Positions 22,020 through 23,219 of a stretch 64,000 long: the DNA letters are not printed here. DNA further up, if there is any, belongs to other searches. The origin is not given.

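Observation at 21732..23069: Phage-encoded secreted trypsin-like protease next to a secreted protein with an OMP-like C-terminus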

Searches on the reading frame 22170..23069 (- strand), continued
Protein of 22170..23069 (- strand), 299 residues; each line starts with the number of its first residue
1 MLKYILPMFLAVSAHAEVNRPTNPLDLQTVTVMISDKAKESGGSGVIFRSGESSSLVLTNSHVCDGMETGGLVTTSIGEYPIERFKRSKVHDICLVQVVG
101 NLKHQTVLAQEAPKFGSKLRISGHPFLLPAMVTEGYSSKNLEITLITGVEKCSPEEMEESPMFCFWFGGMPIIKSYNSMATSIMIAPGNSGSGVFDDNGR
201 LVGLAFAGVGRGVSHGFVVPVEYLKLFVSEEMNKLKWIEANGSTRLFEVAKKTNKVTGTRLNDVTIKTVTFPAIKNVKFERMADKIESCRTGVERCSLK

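Call 29: list_cluster_members(proteins=[P0006, P0008, P0020, P0056, P0063, P0107, P0113, P0139, P0154, P0197])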
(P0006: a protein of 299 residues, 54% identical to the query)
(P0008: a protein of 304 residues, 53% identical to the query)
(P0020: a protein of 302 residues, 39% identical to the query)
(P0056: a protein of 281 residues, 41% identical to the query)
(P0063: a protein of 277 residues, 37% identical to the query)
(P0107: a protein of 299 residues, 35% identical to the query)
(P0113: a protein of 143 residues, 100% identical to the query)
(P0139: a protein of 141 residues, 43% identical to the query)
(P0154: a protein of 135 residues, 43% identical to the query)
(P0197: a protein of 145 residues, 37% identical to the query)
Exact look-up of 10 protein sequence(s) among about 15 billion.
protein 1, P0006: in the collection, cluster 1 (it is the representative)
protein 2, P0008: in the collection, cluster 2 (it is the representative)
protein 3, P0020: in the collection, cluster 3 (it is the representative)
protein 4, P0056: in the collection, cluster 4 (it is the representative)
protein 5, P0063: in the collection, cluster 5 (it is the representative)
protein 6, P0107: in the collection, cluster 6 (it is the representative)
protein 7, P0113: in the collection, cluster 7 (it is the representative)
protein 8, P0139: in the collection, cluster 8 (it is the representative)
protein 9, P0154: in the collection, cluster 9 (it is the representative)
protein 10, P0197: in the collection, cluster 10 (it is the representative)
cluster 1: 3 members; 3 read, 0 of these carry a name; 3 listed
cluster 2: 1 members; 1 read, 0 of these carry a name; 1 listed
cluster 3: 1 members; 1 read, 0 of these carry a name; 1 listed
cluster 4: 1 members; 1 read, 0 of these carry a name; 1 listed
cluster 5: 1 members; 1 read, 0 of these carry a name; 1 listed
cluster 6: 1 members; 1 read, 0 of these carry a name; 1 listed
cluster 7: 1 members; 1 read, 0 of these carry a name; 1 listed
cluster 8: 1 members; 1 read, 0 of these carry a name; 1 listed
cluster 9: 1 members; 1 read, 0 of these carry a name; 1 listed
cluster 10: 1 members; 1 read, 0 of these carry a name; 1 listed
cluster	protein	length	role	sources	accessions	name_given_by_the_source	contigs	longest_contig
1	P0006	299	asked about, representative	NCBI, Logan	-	-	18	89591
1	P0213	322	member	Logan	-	-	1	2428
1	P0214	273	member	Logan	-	-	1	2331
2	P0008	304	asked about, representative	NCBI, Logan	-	-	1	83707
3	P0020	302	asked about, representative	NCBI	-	-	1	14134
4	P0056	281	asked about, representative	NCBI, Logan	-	-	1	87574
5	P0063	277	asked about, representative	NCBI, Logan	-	-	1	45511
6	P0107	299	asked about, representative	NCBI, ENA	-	-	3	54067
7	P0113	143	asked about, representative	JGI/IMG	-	-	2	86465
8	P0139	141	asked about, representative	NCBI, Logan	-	-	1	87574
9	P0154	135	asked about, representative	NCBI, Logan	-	-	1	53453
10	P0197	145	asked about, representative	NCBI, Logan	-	-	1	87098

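Call 31: find_related_loci(query=A1, collection=genome_contigs, flank=8000)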
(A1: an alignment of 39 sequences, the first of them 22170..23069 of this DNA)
Query A1 (299 aa) in genome_contigs; peptide patterns used: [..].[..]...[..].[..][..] (x = any residue, [..] = any of these).
600 stretches matched a pattern (row limit reached: there are more); 16 encode a relative of the query (tblastn E <= 1e-3); 16 distinct loci.
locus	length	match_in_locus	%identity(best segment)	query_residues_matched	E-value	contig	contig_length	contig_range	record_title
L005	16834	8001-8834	41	26-299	3e-68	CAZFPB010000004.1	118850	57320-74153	MAG TPA_asm: uncultured Pseudobdellovibrionaceae bacterium isolate SRP193066_co1_107 genome assembly, contig: NODE_203_l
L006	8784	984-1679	41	9-237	4e-52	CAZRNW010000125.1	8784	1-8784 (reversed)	MAG TPA_asm: uncultured Flavobacteriaceae bacterium isolate SRP237561_co1_235 genome assembly, contig: NODE_15943_length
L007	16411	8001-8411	29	42-208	3e-9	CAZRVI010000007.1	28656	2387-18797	MAG TPA_asm: Candidatus Woesearchaeota archaeon isolate binchicken_co19_483 genome assembly, contig: NODE_2334_length_28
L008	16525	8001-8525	24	43-237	2e-8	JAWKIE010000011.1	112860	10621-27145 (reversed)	MAG: Microthrixaceae bacterium isolate ABC2.7 ABC2.7.fa-11, whole genome shotgun sequence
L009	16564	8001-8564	23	57-231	1e-6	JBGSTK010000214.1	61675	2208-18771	MAG: Phycisphaeraceae bacterium isolate JTS-AC405 k141_1109232, whole genome shotgun sequence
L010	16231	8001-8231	32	140-232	1e-6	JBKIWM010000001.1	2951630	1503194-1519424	Thermodesulfobacteriota bacterium B35 contig_1, whole genome shotgun sequence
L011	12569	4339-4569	33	140-232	1e-6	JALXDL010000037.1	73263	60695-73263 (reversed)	MAG: Desulfobulbaceae bacterium isolate T2_metabat2_scaf2bin.285 T2_NODE_169_length_73263_cov_2.610958, whole genome sho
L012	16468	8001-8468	25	43-230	6e-6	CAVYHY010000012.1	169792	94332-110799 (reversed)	MAG: uncultured Actinomycetota bacterium isolate MFD05684.bin.2.227 genome assembly, contig: contig_63782, whole genome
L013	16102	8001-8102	59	181-214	1e-5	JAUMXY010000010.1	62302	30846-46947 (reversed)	MAG: Bacteroidales bacterium isolate S16M_St_61 NODE_37_length_62302_cov_14.627661, whole genome shotgun sequence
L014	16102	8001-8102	59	181-214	1e-5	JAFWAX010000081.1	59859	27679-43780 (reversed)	MAG: Bacteroidaceae bacterium isolate RGIG5573 Sheep_Colon.Co__c3294130, whole genome shotgun sequence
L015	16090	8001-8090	60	185-214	2e-5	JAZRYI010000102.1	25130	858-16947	MAG: Bacteroidaceae bacterium isolate T1900044950_TA20190003.MAGScoT_cleanbin_000015 SGB_3592_k141_1213835, whole genome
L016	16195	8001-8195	30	126-214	2e-5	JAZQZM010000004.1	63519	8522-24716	MAG: Bacteroidaceae bacterium isolate T1900045154_TC20190148.MAGScoT_cleanbin_000017 SGB_4968_k141_1045895, whole genome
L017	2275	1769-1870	56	181-214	2e-5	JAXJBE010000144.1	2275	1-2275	MAG: Bacteroidaceae bacterium isolate DOME_MAG_11322 11322_W0104_k141_138720, whole genome shotgun sequence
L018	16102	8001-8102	56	181-214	3e-5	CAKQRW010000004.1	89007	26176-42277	MAG: uncultured Bacteroidaceae bacterium isolate REFINED_METABAT215_TOP10_CONTIGS_1500_ASSEMBLY_K77_MERGED__Hadza_MoBio_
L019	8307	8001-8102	56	181-214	4e-5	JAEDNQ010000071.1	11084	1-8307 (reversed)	MAG: Bacteroidaceae bacterium isolate MAG296 NODE_6331_length_11084_cov_15.991024, whole genome shotgun sequence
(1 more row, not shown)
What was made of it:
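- Tried and rejected: One orthologue lies on a 118.9-kb contig binned with a Pseudobdellovibrionaceae MAG and another on a short Flavobacteriaceae MAG contig (call 31).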

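Call 32: find_related_loci(query=A1, collection=viral_contigs, flank=8000)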
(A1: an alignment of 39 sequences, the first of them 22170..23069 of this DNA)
Query A1 (299 aa) in viral_contigs; peptide patterns used: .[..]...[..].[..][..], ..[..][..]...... (x = any residue, [..] = any of these).
173 stretches matched a pattern; 84 encode a relative of the query (tblastn E <= 1e-3); the best 80 are kept; 80 distinct loci.
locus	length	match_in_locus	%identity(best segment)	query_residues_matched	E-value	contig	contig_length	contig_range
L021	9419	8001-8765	39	8-255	2e-55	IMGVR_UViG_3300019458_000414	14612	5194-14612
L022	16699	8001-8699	41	6-239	5e-54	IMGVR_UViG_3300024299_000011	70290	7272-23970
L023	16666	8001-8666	40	10-231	3e-53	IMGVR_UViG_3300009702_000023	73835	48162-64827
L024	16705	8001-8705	39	8-241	3e-53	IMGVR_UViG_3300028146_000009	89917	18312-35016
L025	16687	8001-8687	37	17-245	9e-52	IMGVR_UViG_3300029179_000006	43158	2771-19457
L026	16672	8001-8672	42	14-235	3e-51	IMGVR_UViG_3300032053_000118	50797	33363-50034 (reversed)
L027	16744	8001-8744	37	6-256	2e-51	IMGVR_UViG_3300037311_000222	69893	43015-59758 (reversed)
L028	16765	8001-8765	37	20-280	1e-50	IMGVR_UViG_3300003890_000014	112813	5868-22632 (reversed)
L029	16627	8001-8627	41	21-231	3e-50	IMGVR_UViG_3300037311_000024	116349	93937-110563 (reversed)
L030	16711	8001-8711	38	20-254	3e-50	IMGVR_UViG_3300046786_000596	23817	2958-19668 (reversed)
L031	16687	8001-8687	38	20-248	1e-50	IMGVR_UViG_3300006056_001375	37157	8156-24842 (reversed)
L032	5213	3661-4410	37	9-255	1e-49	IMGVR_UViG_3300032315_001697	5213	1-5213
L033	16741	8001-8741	36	12-257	7e-49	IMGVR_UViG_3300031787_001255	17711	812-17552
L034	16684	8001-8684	39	20-246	1e-48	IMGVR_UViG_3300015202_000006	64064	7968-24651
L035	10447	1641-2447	37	3-264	3e-48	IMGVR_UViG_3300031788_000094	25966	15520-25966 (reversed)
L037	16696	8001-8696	37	17-248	2e-47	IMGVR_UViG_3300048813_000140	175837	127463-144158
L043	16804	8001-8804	34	2-255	3e-44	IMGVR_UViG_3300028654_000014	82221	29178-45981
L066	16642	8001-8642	34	27-238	9e-37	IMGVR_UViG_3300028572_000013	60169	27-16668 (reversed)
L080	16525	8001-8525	37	39-236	5e-31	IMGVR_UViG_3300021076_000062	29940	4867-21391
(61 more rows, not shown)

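Call 46: search_protein_families(library=pfam, proteins=[L066:8850-9287:+, L022:9688-10086:+, L022:8832-9104:+, L043:7669-7950:+], max_evalue=0.01)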
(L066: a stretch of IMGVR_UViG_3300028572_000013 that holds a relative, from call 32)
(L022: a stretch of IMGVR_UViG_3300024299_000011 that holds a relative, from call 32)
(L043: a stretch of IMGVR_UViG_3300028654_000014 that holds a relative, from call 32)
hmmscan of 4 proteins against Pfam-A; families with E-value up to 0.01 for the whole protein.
L066:8850-9287:+ (145 aa): 1 family
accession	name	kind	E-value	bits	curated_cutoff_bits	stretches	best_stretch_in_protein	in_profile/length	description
PF00959.24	Phage_lysozyme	-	5.9e-42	143.4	22.3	1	12-136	1-125/125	Phage lysozyme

L022:9688-10086:+ (132 aa): 0 families

L022:8832-9104:+ (90 aa): 0 families

L043:7669-7950:+ (93 aa): 0 families

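Call 59: search_protein_families(library=pfam, proteins=[L066:2884-3579:-, L066:4078-4329:-, L066:6546-7898:+, L037:7238-7891:+, L037:9075-11141:+], max_evalue=0.01)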
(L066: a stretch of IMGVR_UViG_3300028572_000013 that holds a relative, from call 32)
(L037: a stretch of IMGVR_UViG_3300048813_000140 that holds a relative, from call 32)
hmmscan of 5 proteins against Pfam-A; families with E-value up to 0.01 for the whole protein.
L066:2884-3579:- (231 aa): 1 family
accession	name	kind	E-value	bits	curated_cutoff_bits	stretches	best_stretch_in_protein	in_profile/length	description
PF00082.27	Peptidase_S8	-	2e-19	70.4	21.8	1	21-223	4-249/288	Subtilase family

L066:4078-4329:- (83 aa): 0 families

L066:6546-7898:+ (450 aa): 9 families
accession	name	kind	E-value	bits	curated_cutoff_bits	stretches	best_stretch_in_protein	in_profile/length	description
PF04851.21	ResIII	-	7e-19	68.8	22.5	2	119-191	10-92/164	Type III restriction enzyme, res subunit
PF00270.35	DEAD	-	2.1e-10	41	26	1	117-184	4-76/167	DEAD/DEAH box helicase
PF18766.7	SWI2_SNF2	-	1.8e-07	31.5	26.7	1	126-178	17-74/221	SWI2/SNF2 ATPase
PF00271.37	Helicase_C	-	3.7e-06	27.6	23.5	1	345-404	50-108/110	Helicase conserved C-terminal domain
PF13401.12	AAA_22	-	1.9e-05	25.5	27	0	131-220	9-106/130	AAA domain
PF09848.15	SLFN-g3_helicase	-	0.00045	20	24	1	134-215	8-97/354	Schlafen group 3, DNA/RNA helicase domain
PF13245.12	AAA_19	-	0.0033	18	25.1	0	117-214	1-107/134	AAA domain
PF13604.12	AAA_30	-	0.0034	17.6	27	1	116-217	5-108/191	AAA domain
PF00176.29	SNF2-rel_dom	-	0.0045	16.6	24.9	0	191-241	120-169/290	SNF2-related domain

L037:7238-7891:+ (217 aa): 0 families

L037:9075-11141:+ (688 aa): 2 families
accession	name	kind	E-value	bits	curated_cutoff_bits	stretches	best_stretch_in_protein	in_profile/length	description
PF02463.25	SMC_N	-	1.4e-06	28.4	40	1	485-673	104-208/220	RecF/RecN/SMC N terminal domain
PF13558.12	SbcC_Walker_B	-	0.00031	21.4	27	1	592-648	30-89/90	SbcC/RAD50-like, Walker B motif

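Call 60: search_protein_families(library=phrogs, proteins=[L043:7669-7950:+, L025:7594-7917:+, L025:8783-9046:+, L025:9034-9453:+, L043:9063-9425:+, L025:10240-10515:-, L066:4078-4329:-], max_evalue=0.01)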
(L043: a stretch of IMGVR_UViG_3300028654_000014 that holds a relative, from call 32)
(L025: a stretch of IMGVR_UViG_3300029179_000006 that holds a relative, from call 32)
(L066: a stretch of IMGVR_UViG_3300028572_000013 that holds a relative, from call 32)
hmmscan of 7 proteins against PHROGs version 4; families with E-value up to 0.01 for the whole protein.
L043:7669-7950:+ (93 aa): 0 families

L025:7594-7917:+ (107 aa): 0 families

L025:8783-9046:+ (87 aa): 0 families

L025:9034-9453:+ (139 aa): 0 families

L043:9063-9425:+ (120 aa): 0 families

L025:10240-10515:- (91 aa): 1 family
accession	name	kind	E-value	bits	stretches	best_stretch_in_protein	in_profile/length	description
phrog_34579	-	unknown function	0.0061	17.7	1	14-68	13-65/109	-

L066:4078-4329:- (83 aa): 0 families

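Call 62: search_protein_families(library=pfam, proteins=[L080:5540-6130:-, L029:9696-10592:-], max_evalue=0.01)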
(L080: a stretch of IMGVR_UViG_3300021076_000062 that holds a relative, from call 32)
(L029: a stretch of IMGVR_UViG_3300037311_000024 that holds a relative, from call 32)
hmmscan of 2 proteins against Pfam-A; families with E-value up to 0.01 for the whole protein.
L080:5540-6130:- (196 aa): 1 family
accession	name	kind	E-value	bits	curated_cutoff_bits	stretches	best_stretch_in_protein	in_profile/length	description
PF01391.23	Collagen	-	3.6e-15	55.9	27.2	2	67-121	1-55/60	Collagen triple helix repeat (20 copies)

L029:9696-10592:- (298 aa): 1 family
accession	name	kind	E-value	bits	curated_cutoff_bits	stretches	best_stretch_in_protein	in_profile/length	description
PF01391.23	Collagen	-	5.2e-07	29.8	27.2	1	70-97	28-55/60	Collagen triple helix repeat (20 copies)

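Call 70: find_encoding_contigs(protein=P0008, flank=5000, max_places=1)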
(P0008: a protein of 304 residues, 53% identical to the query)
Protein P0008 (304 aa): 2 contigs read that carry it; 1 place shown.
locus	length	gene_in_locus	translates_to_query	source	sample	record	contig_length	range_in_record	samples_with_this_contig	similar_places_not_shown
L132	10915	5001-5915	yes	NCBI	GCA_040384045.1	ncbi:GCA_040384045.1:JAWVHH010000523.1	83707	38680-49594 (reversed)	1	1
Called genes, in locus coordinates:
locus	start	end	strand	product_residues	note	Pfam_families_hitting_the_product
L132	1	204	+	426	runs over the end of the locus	-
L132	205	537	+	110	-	-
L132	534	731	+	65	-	-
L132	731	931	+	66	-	-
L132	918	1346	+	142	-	PF18909:dGTP_diPhyd_N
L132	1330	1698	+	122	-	-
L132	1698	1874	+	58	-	-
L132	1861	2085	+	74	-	-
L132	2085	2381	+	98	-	-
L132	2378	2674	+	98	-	-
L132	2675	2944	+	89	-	-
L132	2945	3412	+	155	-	PF00692:dUTPase, PF22769:DCD (weak)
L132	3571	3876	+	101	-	-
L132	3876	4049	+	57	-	-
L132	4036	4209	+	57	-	-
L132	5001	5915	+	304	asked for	PF00089:Trypsin (weak), PF13365:Trypsin_2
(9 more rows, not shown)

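Call 71: find_encoding_contigs(protein=P0016, flank=5000, max_places=1)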
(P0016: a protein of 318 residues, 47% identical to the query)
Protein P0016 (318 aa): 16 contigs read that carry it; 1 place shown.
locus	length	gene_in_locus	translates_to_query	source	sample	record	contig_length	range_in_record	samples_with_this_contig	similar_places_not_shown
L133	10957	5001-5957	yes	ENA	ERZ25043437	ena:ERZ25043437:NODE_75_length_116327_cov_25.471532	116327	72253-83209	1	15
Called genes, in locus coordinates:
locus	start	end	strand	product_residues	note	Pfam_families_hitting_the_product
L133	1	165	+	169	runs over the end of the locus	-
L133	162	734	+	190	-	-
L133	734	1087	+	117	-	-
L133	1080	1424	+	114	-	-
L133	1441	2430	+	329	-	PF00154:RecA_N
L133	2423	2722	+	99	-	-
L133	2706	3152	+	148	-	PF00692:dUTPase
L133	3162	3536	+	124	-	-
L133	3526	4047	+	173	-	-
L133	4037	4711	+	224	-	-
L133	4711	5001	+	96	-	-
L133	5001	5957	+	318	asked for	PF13365:Trypsin_2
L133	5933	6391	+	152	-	-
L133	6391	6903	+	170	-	PF10107:Endonuc_Holl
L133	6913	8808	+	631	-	PF17975:RNR_Alpha (weak), PF21995:RNR-II_ins_dom, PF02867:Ribonuc_red_lgC (weak)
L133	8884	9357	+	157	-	-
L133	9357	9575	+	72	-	-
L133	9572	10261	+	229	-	PF04275:P-mevalo_kinase (faint), PF21448:DNMK (weak)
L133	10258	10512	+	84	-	-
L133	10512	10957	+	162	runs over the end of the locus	PF11750:DUF3307 (faint)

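Call 72: find_encoding_contigs(protein=P0019, flank=5000, max_places=1)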
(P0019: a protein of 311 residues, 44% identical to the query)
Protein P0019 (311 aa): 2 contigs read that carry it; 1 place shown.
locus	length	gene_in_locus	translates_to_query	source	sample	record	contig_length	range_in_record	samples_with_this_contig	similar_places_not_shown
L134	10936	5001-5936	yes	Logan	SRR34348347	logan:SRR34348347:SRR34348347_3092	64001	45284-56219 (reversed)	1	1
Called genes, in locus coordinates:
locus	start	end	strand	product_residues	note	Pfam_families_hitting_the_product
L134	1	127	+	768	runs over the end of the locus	PF00476:DNA_pol_A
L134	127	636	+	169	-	-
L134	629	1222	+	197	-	-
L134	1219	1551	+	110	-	-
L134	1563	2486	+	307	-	PF00154:RecA_N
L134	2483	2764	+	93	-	-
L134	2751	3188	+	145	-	PF00692:dUTPase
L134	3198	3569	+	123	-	-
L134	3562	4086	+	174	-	-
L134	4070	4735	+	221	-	-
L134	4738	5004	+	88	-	-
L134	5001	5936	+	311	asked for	PF13365:Trypsin_2, PF10459:Peptidase_S46 (weak)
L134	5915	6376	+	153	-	-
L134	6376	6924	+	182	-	PF10107:Endonuc_Holl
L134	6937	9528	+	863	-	PF00317:Ribonuc_red_lgN (weak), PF02867:Ribonuc_red_lgC, PF14890:Intein_splicing (weak), PF14528:LAGLIDADG_3 (weak), PF02867:Ribonuc_red_lgC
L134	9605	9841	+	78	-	-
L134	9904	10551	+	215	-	PF21448:DNMK, PF04275:P-mevalo_kinase (faint)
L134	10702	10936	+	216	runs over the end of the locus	PF02511:Thy1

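Call 84: search_protein_families(library=padloc, proteins=[window:22170-23069:-, L025:7594-7917:+, L066:4078-4329:-, L025:9034-9453:+, L025:8783-9046:+, L066:2884-3579:-], max_evalue=0.01)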
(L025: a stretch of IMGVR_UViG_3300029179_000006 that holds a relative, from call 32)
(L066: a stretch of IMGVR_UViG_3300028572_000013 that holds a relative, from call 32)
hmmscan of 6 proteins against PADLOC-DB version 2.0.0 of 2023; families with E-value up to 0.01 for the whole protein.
window:22170-23069:- (299 aa): 4 families
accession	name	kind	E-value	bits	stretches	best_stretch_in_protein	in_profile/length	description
PDLC02960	RT-Protease_XI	-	1.4e-07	28.9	1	28-227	335-503/506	single gene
PDLC02959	RT-Protease_XI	-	9.2e-07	26.1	1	27-227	336-507/510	single gene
PDLC03855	LmuA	-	3.4e-06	24.6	1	27-200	7-162/425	-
PDLC05022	PDC-S45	-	0.0044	14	0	22-76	17-76/293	-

L025:7594-7917:+ (107 aa): 0 families

L066:4078-4329:- (83 aa): 1 family
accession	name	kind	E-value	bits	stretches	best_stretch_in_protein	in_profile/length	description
PDLC00715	Effector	-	0.0059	13.8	1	16-63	31-78/315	4TM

L025:9034-9453:+ (139 aa): 0 families

L025:8783-9046:+ (87 aa): 0 families

L066:2884-3579:- (231 aa): 1 family
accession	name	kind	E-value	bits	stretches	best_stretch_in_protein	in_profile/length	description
PDLC02197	IetS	-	0.0027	14.1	0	22-145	260-395/749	-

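Call 85: search_protein_families(library=ncbifam, proteins=[window:22170-23069:-, L025:7594-7917:+, L066:4078-4329:-, L025:9034-9453:+, L043:7669-7950:+], max_evalue=0.01)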
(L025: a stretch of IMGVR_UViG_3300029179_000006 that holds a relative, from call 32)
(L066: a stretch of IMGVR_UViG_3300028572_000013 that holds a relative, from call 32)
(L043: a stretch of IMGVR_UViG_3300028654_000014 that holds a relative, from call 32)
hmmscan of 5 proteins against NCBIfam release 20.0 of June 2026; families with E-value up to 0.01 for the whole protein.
window:22170-23069:- (299 aa): 10 families
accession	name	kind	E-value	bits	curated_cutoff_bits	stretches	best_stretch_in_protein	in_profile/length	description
TIGR02037.1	degP_htrA_DO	subfamily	5.7e-10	38.7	416.2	1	35-136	54-154/434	Do family serine endopeptidase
NF041521.1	HhoA_HhoB_HtrA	equivalog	6.6e-08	32.2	450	1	179-227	171-219/335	HhoA/HhoB/HtrA family serine endopeptidase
NF033740.0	MarP_fam_protase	equivalog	2.9e-07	29.8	250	0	39-125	209-291/390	MarP family serine protease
NF047968.1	SerProtHtrA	equivalog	3.3e-07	30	470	1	179-239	204-264/357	serine protease HtrA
NF053519.1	DipepPtdsDpp7Prph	equivalog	0.00018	20.1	1200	1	185-209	639-663/708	dipeptidyl-peptidase Dpp7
NF007526.1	PRK10139.1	equivalog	0.00032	19.5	756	0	37-135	87-185/456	serine endoprotease DegQ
NF053637.1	SerProtHtrAspr2045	equivalog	0.00049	19.1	650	0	38-72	100-134/394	serine protease HtrA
NF040960.1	MamE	equivalog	0.0015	17.1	800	0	179-245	238-307/659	magnetosome formation protease MamE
NF008189.1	PRK10942.1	equivalog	0.0026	16.3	720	0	175-229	222-279/477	serine endoprotease DegP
NF045847.1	MGA1079_SerProt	subfamily_domain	0.005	15.2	400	1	178-217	814-853/903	MGA_1079 family surface serine endopeptidase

L025:7594-7917:+ (107 aa): 0 families

L066:4078-4329:- (83 aa): 0 families

L025:9034-9453:+ (139 aa): 0 families

L043:7669-7950:+ (93 aa): 0 families

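Call 90: fold_search(model_id=the predicted structure, library=viral)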
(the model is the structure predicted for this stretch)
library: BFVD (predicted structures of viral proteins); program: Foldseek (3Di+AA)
matches with E <= 10: 909; with E <= 0.001: 406
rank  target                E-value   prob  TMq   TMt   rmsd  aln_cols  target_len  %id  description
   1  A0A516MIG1            1.3e-11  1.00  0.49  0.68   5.1       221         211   24  (no name in the UniProt tables at hand)
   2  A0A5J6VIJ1            6.8e-10  1.00  0.49  0.48   6.2       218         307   16  Trypsin-like peptidase domain protein [Megaviridae environmental sample]
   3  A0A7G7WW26            9.6e-10  1.00  0.50  0.64   8.2       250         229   20  HtrA protease/chaperone protein / Ssrine protease [Rhizobium phage AF3]
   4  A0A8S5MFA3            2.2e-09  1.00  0.49  0.37  10.2       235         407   19  Periplasmic serine protease [Podoviridae sp. ct9P15]
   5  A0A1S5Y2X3            2.3e-09  1.00  0.48  0.53  20.2       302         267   12  Trypsin-like peptidase domain-containing serine protease [uncultured archaeal virus]
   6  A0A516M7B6            4.1e-09  1.00  0.49  0.60   7.1       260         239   20  (no name in the UniProt tables at hand)
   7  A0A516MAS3            9.5e-09  1.00  0.47  0.66   7.8       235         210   15  (no name in the UniProt tables at hand)
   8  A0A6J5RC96            1.0e-08  1.00  0.49  0.44  11.0       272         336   16  Trypsin-like peptidase domain containing protein [uncultured Caudovirales phage]
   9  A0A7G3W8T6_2          1.3e-08  1.00  0.46  0.13  18.7       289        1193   11  RNA-directed RNA polymerase [Uromyces potyvirus A]
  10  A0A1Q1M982            1.6e-08  1.00  0.44  0.21  18.0       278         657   15  Serine protease [Mushroom bacilliform virus]
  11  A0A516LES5            2.0e-08  1.00  0.48  0.47  24.2       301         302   17  (no name in the UniProt tables at hand)
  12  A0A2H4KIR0            2.1e-08  1.00  0.51  0.34   7.7       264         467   16  (no name in the UniProt tables at hand)
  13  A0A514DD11            3.3e-08  1.00  0.41  0.51  16.0       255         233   14  (no name in the UniProt tables at hand)
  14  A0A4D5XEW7            3.9e-08  1.00  0.46  0.27   4.0       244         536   14  Collagen triple helix repeat motif-containing protein [Mimivirus LCMiAC02]
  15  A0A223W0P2            4.8e-08  1.00  0.47  0.17   6.0       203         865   17  Gp5/Type VI secretion system Vgr protein OB-fold domain-containing protein [Agrobacterium phage Atu_ph07]
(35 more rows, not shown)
